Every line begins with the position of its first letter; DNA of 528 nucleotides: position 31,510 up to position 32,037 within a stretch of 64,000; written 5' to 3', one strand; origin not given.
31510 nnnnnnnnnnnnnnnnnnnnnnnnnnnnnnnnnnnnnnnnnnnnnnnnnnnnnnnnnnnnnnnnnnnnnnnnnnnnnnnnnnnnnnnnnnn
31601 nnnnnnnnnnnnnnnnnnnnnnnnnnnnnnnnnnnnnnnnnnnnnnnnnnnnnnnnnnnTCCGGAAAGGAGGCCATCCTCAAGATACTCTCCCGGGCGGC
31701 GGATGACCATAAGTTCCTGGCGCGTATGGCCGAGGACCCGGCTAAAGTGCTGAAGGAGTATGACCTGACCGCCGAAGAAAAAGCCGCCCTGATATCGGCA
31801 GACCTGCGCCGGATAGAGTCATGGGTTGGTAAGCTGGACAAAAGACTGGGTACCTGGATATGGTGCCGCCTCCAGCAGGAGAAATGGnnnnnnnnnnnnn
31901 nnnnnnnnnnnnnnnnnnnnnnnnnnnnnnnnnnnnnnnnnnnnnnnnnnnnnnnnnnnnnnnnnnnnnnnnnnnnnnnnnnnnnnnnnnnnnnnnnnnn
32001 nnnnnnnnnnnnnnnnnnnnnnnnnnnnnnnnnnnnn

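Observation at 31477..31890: Stand-alone gene at the head of the FDH operon is a paralogue of the FDH catalytic subunit's own tail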

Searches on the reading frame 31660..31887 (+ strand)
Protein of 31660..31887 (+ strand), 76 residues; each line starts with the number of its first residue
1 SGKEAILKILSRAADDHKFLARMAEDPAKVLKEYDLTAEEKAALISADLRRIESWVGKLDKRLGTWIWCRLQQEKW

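Call 9: find_homologous_proteins(query=window:31660-31887:+, max_evalue=0.001)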
Query seq(76 aa) (76 aa): 325 proteins with E <= 0.001 among 325 candidates; the best 120 are listed.
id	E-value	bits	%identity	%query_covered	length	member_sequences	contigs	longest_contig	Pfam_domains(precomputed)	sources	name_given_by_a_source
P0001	2.5e-39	150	93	100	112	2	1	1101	-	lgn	-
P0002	1.8e-37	144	89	100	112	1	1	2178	PF14407.12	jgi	jgi:hypothetical protein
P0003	2.6e-37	143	88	100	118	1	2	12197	-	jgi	jgi:hypothetical protein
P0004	4.2e-37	143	88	100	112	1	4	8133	-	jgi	jgi:hypothetical protein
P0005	4.2e-37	143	87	100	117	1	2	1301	-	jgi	jgi:hypothetical protein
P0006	4.3e-37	143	88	100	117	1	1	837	PF14407.12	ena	-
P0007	4.3e-37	143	88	100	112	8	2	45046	PF14407.12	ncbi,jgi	jgi:hypothetical protein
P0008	6.8e-37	142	88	100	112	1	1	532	-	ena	-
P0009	8.5e-37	142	88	100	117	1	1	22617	-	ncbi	-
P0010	9.2e-37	142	86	100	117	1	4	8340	PF14407.12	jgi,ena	-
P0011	9.6e-37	142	87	100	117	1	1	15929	-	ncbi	ncbi:Os1348 family NHLP clan protein [Chloroflexota bacterium]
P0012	9.8e-37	142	88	100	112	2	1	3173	PF14407.12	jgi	-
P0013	1.1e-36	141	87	100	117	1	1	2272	-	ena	-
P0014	1.1e-36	141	87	100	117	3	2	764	-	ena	-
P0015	1.4e-36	141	87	100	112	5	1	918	PF14407.12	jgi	-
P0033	5.3e-36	139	85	99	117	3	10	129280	-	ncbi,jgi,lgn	-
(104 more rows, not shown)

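Call 13: find_encoding_contigs(protein=P0033, flank=8000, max_places=4)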
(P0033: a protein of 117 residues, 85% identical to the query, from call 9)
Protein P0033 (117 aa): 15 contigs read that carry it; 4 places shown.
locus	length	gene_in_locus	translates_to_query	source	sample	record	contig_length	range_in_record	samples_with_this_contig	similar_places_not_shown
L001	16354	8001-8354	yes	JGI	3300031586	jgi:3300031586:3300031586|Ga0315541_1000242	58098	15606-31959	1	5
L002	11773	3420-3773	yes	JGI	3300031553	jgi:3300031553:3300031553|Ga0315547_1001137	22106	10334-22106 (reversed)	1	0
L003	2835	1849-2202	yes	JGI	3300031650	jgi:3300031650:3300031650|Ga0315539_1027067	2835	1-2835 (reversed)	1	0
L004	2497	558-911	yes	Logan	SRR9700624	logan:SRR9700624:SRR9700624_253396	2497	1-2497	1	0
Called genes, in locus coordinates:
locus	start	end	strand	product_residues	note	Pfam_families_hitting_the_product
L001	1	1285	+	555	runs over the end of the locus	PF01512:Complex1_51K, PF10589:NADH_4Fe-4S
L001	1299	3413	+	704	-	PF13510:Fer2_4, PF10588:NADH-G_4Fe-4S_3, PF12838:Fer4_7, PF13183:Fer4_8 (weak), PF13237:Fer4_10 (weak), PF14691:Fer4_20, PF07992:Pyr_redox_2, PF13450:NAD_binding_8, +7 more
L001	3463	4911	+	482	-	PF00070:Pyr_redox (faint), PF00890:FAD_binding_2, PF01266:DAO, PF01946:Thi4 (weak), PF03486:HI0933_like, PF12831:FAD_oxidored, PF13450:NAD_binding_8, PF01266:DAO (weak), +3 more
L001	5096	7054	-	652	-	PF01590:GAF, PF13185:GAF_2, PF13492:GAF_3, PF00989:PAS, PF08448:PAS_4, PF13188:PAS_8, PF13426:PAS_9, PF07730:HisKA_3, +1 more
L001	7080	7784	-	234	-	PF00072:Response_reg, PF00196:GerE, PF08281:Sigma70_r4_2 (weak), PF13384:HTH_23 (weak)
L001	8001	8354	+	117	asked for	-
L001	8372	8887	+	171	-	PF01257:2Fe-2S_thioredx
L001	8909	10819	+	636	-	PF01512:Complex1_51K, PF10589:NADH_4Fe-4S, PF00037:Fer4, PF12837:Fer4_6 (weak), PF12838:Fer4_7, PF13187:Fer4_9, PF13237:Fer4_10, PF14697:Fer4_21, +4 more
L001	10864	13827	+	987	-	PF00111:Fer2 (weak), PF13510:Fer2_4, PF10588:NADH-G_4Fe-4S_3, PF22117:Fer4_Nqo3, PF12838:Fer4_7, PF04879:Molybdop_Fe4S4, PF00384:Molybdopterin, PF01568:Molydop_binding, +1 more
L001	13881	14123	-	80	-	-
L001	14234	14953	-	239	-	PF13188:PAS_8 (weak), PF08448:PAS_4 (weak)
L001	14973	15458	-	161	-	PF01750:HycI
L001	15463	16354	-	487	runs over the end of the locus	PF27537:HoxH, PF00374:NiFeSe_Hases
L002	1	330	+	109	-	?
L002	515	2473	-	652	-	PF01590:GAF, PF13185:GAF_2, PF13492:GAF_3, PF00989:PAS, PF08448:PAS_4, PF13188:PAS_8, PF13426:PAS_9, PF07730:HisKA_3, +1 more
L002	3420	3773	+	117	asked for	-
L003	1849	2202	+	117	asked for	-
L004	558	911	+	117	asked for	-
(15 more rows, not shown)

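Call 19: search_solved_structures(query=A1, max_evalue=10, show_alignments=3)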
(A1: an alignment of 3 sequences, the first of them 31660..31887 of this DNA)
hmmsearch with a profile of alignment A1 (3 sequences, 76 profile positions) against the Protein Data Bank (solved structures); distinct sequences matched with E-value up to 10: 7.
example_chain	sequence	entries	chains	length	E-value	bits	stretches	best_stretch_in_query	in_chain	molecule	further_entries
9chi_B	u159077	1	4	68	0.24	15.1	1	14-53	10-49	SonA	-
7ltc_B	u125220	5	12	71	0.25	15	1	13-53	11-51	LigA domain-containing protein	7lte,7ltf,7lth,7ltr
7lts_B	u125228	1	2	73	0.27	15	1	13-53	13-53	LigA domain-containing protein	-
8t1s_B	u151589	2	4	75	0.31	14.7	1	13-53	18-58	Extradiol ring-cleavage dioxygenase LigAB LigA subunit domain-containing protein | RiPP precursor (SonA)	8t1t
9cgw_B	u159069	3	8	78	0.32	14.7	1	13-53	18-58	Extradiol ring-cleavage dioxygenase LigAB LigA subunit domain-containing protein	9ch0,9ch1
9ch7_B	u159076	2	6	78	0.33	14.7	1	13-53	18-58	Extradiol ring-cleavage dioxygenase LigAB LigA subunit domain-containing protein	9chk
9ch2_B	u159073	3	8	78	0.33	14.7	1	13-53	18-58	Extradiol ring-cleavage dioxygenase LigAB LigA subunit domain-containing protein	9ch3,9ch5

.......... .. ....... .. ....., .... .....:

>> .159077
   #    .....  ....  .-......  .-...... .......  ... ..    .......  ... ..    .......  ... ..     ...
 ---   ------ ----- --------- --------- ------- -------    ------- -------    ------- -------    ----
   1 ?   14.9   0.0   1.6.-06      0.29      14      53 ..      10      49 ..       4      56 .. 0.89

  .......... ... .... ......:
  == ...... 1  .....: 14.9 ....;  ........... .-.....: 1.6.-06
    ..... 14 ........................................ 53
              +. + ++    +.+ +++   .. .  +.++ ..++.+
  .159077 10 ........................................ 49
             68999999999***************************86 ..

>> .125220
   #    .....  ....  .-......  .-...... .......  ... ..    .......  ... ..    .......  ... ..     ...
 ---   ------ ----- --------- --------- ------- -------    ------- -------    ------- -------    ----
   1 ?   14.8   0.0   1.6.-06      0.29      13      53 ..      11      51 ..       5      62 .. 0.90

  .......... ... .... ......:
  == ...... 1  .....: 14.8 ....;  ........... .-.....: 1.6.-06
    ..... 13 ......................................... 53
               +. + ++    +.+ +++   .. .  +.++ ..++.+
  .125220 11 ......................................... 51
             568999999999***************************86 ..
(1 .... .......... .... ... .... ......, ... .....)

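Call 31: search_protein_representatives(alignment_id=A1)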
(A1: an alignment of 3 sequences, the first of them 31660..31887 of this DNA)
Query: 3 sequences, 76 profile positions. Proteins with E-value up to 0.001 (for the whole library): 316; up to 1e-10: 139; up to 1e-30: 2. The best 150 are listed.
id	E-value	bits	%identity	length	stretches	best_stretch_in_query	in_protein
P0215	6.5e-35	135.5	-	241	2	3-76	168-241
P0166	3.0e-32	127.0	-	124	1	1-76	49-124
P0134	6.1e-30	119.6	-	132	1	3-76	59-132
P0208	3.5e-29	117.1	-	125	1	2-76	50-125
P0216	6.7e-29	116.3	-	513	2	4-76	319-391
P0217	4.5e-28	113.6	-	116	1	2-76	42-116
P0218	9.6e-28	112.6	-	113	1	2-76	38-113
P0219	1.6e-27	111.9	-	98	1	2-76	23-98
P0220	2.8e-27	111.1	-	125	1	1-76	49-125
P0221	7.8e-26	106.4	-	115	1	1-76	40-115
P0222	1.5e-25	105.6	-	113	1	2-76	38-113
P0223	2.3e-25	105.0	-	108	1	3-76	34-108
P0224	2.0e-24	101.9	-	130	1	3-75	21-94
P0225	1.5e-23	99.1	-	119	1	3-76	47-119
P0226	3.2e-22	94.8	-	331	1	4-76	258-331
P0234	3.8e-21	91.4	-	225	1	5-76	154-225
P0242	7.2e-20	87.3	-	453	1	3-76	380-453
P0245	1.7e-19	86.2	-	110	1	3-76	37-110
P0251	8.4e-19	83.9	-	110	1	3-76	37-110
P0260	3.2e-18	82.0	-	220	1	3-76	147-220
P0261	3.5e-18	81.9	-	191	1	4-76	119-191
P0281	1.3e-16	76.9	-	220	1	5-76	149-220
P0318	1.9e-13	66.7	-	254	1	1-75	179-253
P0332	9.3e-13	64.5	-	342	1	3-70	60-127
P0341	4.5e-12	62.3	-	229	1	3-75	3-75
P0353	1.3e-10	57.6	-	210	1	6-76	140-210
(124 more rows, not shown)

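Call 33: search_protein_families(library=pfam, proteins=[P0215, P0216, P0226, P0242, P0234, P0260, P0261, P0318, P0332, P0341], max_evalue=0.001)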
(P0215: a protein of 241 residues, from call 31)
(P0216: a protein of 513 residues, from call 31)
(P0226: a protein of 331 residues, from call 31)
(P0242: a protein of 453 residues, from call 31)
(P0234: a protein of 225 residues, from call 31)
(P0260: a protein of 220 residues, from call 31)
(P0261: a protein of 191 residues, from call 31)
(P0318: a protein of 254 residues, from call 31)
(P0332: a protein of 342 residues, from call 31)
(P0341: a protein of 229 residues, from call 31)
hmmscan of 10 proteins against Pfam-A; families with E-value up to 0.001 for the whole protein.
P0215 (241 aa): 4 families
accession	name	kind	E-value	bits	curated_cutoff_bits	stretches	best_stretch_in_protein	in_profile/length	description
PF12728.13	HTH_17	-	1e-11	45.3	27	1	10-55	1-45/51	Helix-turn-helix domain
PF13411.12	MerR_1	-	3.1e-07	30.8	21.6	1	14-57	4-47/69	MerR HTH family regulatory protein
PF14407.11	Frankia_peptide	-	1.5e-06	28.8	48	0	91-145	5-61/63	Ribosomally synthesized peptide prototyped by Frankia Franean1_4349.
PF00376.29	MerR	-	9.8e-06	25.7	28.2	1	15-48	4-38/38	MerR family regulatory protein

P0216 (513 aa): 10 families
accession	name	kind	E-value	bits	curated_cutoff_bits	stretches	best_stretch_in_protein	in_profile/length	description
PF17179.9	Fer4_22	-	5.4e-26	91.7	27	1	208-300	1-94/95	4Fe-4S dicluster domain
PF13534.11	Fer4_17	-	2.5e-08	34.8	22.2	1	173-220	17-57/61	4Fe-4S dicluster domain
PF12838.12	Fer4_7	-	4.3e-08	33.9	27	0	287-301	2-16/52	4Fe-4S dicluster domain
PF00037.32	Fer4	-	3.4e-07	30.2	21.1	0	286-298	7-19/24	4Fe-4S binding domain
PF13237.11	Fer4_10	-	2.9e-06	27.6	25.5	0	286-308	8-22/53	4Fe-4S dicluster domain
PF12797.12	Fer4_2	-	3.7e-06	27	24.5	0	286-299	9-22/22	4Fe-4S binding domain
PF13187.11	Fer4_9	-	6.3e-06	26.6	27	0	208-300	1-50/52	4Fe-4S dicluster domain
PF13183.11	Fer4_8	-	3.1e-05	24.9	27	0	206-300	2-67/68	4Fe-4S dicluster domain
PF12837.12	Fer4_6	-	4.5e-05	23.7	25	0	286-299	8-21/24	4Fe-4S binding domain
PF14697.11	Fer4_21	-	0.00017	22.1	35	0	199-225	31-57/59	4Fe-4S dicluster domain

P0226 (331 aa): 2 families
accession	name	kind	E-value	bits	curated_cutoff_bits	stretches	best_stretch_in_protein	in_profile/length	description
PF00072.30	Response_reg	-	2.6e-60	201.9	30.2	2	4-113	1-110/111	Response regulator receiver domain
PF23198.2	PDE8A_N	-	0.00033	21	29.6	0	2-81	11-91/147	PDE8A-like, N-terminal domain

P0242 (453 aa): 1 family
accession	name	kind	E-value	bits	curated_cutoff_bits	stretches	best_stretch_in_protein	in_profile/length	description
PF01226.23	Form_Nir_trans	-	7.4e-76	255.1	34.6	1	59-317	1-240/240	Formate/nitrite transporter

P0234 (225 aa): 3 families
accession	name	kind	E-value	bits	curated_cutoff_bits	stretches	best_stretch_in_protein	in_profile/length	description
PF02769.27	AIRS_C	-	3.4e-11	44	23.1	1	7-71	11-75/156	AIR synthase related protein, C-terminal domain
PF01226.23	Form_Nir_trans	-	8.3e-08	32.3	34.6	1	80-106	213-240/240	Formate/nitrite transporter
PF14407.11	Frankia_peptide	-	0.00076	20.1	48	0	157-212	3-61/63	Ribosomally synthesized peptide prototyped by Frankia Franean1_4349.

P0260 (220 aa): 1 family
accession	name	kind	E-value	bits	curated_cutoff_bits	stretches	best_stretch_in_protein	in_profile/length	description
PF00072.30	Response_reg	-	6.1e-29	100.9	30.2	1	16-125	1-110/111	Response regulator receiver domain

P0261 (191 aa): 2 families
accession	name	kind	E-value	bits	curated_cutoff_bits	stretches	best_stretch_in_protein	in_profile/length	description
PF01568.27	Molydop_binding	-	7.6e-25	87.5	26.8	1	1-106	4-110/110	Molydopterin dinucleotide binding domain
PF14407.11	Frankia_peptide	-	9.6e-07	29.4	48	1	125-178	6-61/63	Ribosomally synthesized peptide prototyped by Frankia Franean1_4349.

P0318 (254 aa): 1 family
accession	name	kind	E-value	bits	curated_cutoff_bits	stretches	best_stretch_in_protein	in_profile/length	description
PF01568.27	Molydop_binding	-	4.7e-28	97.8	26.8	1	61-169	1-110/110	Molydopterin dinucleotide binding domain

P0332 (342 aa): 2 families
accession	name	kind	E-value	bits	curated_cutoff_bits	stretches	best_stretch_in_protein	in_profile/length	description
PF01257.25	2Fe-2S_thioredx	-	3.9e-49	166.7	24.8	1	199-342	2-145/145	Thioredoxin-like [2Fe-2S] ferredoxin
PF14407.11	Frankia_peptide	-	0.00065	20.4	48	0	66-122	5-63/63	Ribosomally synthesized peptide prototyped by Frankia Franean1_4349.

P0341 (229 aa): 1 family
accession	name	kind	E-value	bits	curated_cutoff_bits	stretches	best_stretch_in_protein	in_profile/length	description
PF01257.25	2Fe-2S_thioredx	-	2.8e-46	157.4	24.8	1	86-225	2-141/145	Thioredoxin-like [2Fe-2S] ferredoxin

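Call 41: find_related_loci(query=A3, collection=genome_contigs, flank=10000)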
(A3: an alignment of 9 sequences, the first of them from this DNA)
Query A3 (76 aa) in genome_contigs; peptide patterns used: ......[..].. (x = any residue, [..] = any of these).
199 stretches matched a pattern; 161 encode a relative of the query (tblastn E <= 1e-3); the best 80 are kept; 74 distinct loci.
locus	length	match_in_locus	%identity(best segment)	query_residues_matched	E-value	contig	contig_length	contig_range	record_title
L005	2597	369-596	93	1-76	2e-43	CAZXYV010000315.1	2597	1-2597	MAG TPA_asm: uncultured Dehalococcoidaceae bacterium isolate binchicken_co300_17 genome assembly, contig: NODE_37512_len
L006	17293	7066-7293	88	1-76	1e-41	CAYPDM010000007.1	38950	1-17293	MAG TPA_asm: uncultured Dehalococcoidaceae bacterium isolate binchicken_co89_632 genome assembly, contig: NODE_1398_leng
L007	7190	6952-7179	87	1-76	2e-41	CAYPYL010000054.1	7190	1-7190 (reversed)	MAG TPA_asm: uncultured Dehalococcoidaceae bacterium isolate binchicken_co89_49 genome assembly, contig: NODE_21898_leng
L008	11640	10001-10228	88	1-76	2e-41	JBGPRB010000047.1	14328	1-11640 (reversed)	MAG: Dehalococcoidia bacterium isolate OBJ1_062018_150_19 k141_1156302_length_14328_cov_15.2112, whole genome shotgun se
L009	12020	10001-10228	88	1-76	2e-41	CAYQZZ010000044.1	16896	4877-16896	MAG TPA_asm: uncultured Dehalococcoidaceae bacterium isolate binchicken_co103_286 genome assembly, contig: NODE_3372_len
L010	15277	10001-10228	87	1-76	4e-41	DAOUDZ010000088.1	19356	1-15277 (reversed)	MAG TPA_asm: Dehalococcoidales bacterium isolate N2_89 k133_1406088, whole genome shotgun sequence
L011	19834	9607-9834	86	1-76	2e-40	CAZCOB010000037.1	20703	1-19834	MAG TPA_asm: uncultured Dehalococcoidaceae bacterium isolate binchicken_co100_344 genome assembly, contig: NODE_3951_len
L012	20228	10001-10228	84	1-76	3e-40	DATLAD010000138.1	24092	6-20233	MAG TPA_asm: Dehalococcoidales bacterium isolate SMAG_U14262 k141_748988, whole genome shotgun sequence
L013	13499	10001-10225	85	2-76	2e-40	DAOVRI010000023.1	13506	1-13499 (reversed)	MAG TPA_asm: Dehalococcoidales bacterium isolate CSMAG_1597 CSMAG_1597_k141_173566_length_13506_cov_48.2129, whole genom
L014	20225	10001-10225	85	2-76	3e-40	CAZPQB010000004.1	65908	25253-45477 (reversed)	MAG TPA_asm: uncultured Dehalococcoidaceae bacterium isolate SRP214966_co4_72 genome assembly, contig: NODE_188_length_6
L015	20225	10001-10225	85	2-76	2e-40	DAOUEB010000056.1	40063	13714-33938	MAG TPA_asm: Dehalococcoidales bacterium isolate N3_157 k131_1076233, whole genome shotgun sequence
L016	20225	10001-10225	84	2-76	4e-40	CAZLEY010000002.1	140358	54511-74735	MAG TPA_asm: uncultured Dehalococcoidaceae bacterium isolate binchicken_co228_510 genome assembly, contig: NODE_36_lengt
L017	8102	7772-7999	86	1-76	5e-40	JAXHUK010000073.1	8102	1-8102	MAG: Chloroflexota bacterium isolate MAG49_tar_biofilm MAG49_73, whole genome shotgun sequence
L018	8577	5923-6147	85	2-76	4e-40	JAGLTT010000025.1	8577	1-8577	MAG: Dehalococcoidales bacterium isolate RS_11_13 ZL20.bin.13.fa_25, whole genome shotgun sequence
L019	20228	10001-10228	83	1-76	3e-39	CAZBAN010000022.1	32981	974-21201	MAG TPA_asm: uncultured Dehalococcoidales bacterium isolate binchicken_co89_590 genome assembly, contig: NODE_1932_lengt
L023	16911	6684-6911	86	1-76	5e-39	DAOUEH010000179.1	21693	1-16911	MAG TPA_asm: Dehalococcoidales bacterium isolate N5_259 k139_2010761, whole genome shotgun sequence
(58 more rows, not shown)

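Call 49: predict_structure(protein=P0215)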
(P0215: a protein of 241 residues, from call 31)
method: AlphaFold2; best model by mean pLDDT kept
length: 241 residues; sequences in the alignment: 1
mean_pLDDT: 73.6   pTM: 0.38
mean pLDDT of the five models: 73.6, 73.4, 72.6, 64.2, 61.9
residues with pLDDT >= 90: 5; 70-90: 150; 50-70: 64; < 50: 22
segments of 3 or more residues with pLDDT < 50: 1-4, 61-72, 164-167
pLDDT, mean of each block of 10 residues (from residue 1): 56 70 67 74 61 57 43 53 66 85 85 84 83 81 83 65 55 88 89 88 87 86 85 76 48
secondary structure, 60 per line:
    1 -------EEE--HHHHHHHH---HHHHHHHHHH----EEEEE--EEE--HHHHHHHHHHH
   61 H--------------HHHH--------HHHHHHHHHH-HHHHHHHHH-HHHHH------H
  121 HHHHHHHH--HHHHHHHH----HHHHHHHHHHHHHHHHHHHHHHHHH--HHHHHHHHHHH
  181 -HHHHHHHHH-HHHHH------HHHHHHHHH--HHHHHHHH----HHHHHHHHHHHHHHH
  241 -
elements in order: E8-10 H13-20 H24-33 E38-42 E45-47 H50-61 H76-79 H88-97 H99-107 H109-113 H120-128 H131-138 H143-167 H170-180 H182-190 H192-196 H203-211 H214-221 H226-240

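Call 52: fold_search(model_id=the predicted structure, library=pdb)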
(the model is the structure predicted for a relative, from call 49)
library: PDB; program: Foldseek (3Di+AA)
matches with E <= 10: 96; with E <= 0.001: 0
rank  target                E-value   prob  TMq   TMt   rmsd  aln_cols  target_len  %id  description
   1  6ama_A                3.0e-01  0.92  0.13  0.43   6.2        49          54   47  Structure of S. coelicolor/S. venezuelae BldC-smeA-ssfA complex to 3.09 Angstrom (released 2018-03-28)
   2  6amk_A                3.6e-01  0.89  0.13  0.43   6.3        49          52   45  Structure of Streptomyces venezuelae BldC-whiI opt complex (released 2018-03-28)
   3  6ama_Y                4.2e-01  0.87  0.14  0.43   6.6        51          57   45  Structure of S. coelicolor/S. venezuelae BldC-smeA-ssfA complex to 3.09 Angstrom (released 2018-03-28)
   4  5c8e_G                4.4e-01  0.15  0.15  0.13  16.4       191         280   16  Crystal structure of Thermus thermophilus CarH bound to adenosylcobalamin and a 26-bp DNA segment (released 2015-09-30)
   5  6amk_B                6.0e-01  0.82  0.13  0.45   6.2        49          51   45  Structure of Streptomyces venezuelae BldC-whiI opt complex (released 2018-03-28)
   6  6ama_H                6.0e-01  0.77  0.14  0.43   6.4        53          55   43  Structure of S. coelicolor/S. venezuelae BldC-smeA-ssfA complex to 3.09 Angstrom (released 2018-03-28)
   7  5c8d_E                6.0e-01  0.15  0.14  0.13  16.9       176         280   19  Crystal structure of full-length Thermus thermophilus CarH bound to adenosylcobalamin (dark state) (released 2015-09-30)
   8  6ama_B                7.0e-01  0.77  0.14  0.43   6.6        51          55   45  Structure of S. coelicolor/S. venezuelae BldC-smeA-ssfA complex to 3.09 Angstrom (released 2018-03-28)
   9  5c8e_C                9.0e-01  0.12  0.14  0.13  14.2       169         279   25  Crystal structure of Thermus thermophilus CarH bound to adenosylcobalamin and a 26-bp DNA segment (released 2015-09-30)
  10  5c8e_A                9.5e-01  0.12  0.15  0.13  15.4       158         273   25  Crystal structure of Thermus thermophilus CarH bound to adenosylcobalamin and a 26-bp DNA segment (released 2015-09-30)
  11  6ama_P                1.0e+00  0.69  0.14  0.44   6.6        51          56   45  Structure of S. coelicolor/S. venezuelae BldC-smeA-ssfA complex to 3.09 Angstrom (released 2018-03-28)
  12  8pi9_A                1.2e+00  0.10  0.14  0.20  15.1       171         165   15  DNA binding domain of HNF-1A bound to P2-HNF4A promoter DNA variant (P2 -181G>A) (released 2024-06-19)
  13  3wr8_A                1.2e+00  0.47  0.29  0.18  12.7       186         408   16  Crystal structure of DesB from Sphingobium sp. strain SYK-6 (released 2014-04-30)
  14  3wrb_B                1.3e+00  0.25  0.25  0.16  14.7       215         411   15  Crystal structure of the anaerobic H124F DESb-Gallate complex (released 2014-04-30)
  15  5c8e_E                1.4e+00  0.09  0.14  0.13  15.3       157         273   24  Crystal structure of Thermus thermophilus CarH bound to adenosylcobalamin and a 26-bp DNA segment (released 2015-09-30)
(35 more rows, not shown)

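Call 57: find_encoding_contigs(protein=P0245, flank=8000, max_places=3)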
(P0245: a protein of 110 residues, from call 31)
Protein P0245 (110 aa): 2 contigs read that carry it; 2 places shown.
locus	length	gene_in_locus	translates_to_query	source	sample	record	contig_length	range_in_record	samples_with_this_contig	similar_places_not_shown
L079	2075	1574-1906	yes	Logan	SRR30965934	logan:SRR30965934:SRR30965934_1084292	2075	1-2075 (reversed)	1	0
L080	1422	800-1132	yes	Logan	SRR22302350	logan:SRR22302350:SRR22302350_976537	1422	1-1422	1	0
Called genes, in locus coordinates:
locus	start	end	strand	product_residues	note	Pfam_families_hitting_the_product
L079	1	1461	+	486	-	?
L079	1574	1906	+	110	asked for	-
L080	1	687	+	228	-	?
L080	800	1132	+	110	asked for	-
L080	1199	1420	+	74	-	?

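Call 58: search_protein_families(library=pfam, proteins=[L079:1-1458:+, L080:1199-1420:+], max_evalue=0.001)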
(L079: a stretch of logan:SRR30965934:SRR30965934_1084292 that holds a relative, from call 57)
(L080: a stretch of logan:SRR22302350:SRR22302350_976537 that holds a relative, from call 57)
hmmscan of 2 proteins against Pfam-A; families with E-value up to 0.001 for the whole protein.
L079:1-1458:+ (486 aa): 2 families
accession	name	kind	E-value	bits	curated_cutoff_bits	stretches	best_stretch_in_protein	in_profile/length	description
PF00384.28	Molybdopterin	-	1.5e-52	179.2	24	1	1-290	139-352/353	Molybdopterin oxidoreductase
PF01568.27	Molydop_binding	-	4.2e-30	104.4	26.8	1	373-478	1-109/110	Molydopterin dinucleotide binding domain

L080:1199-1420:+ (74 aa): 0 families

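Call 60: find_encoding_contigs(protein=P0251, flank=8000, max_places=3)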
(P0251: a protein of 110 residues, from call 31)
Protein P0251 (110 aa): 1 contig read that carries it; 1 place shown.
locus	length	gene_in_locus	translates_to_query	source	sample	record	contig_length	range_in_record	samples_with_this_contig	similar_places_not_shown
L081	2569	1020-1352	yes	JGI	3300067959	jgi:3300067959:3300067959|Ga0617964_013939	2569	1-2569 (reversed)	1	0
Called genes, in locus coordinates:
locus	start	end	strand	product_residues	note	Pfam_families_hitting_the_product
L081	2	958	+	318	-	?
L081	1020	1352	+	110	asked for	-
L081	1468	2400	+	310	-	PF01226:Form_Nir_trans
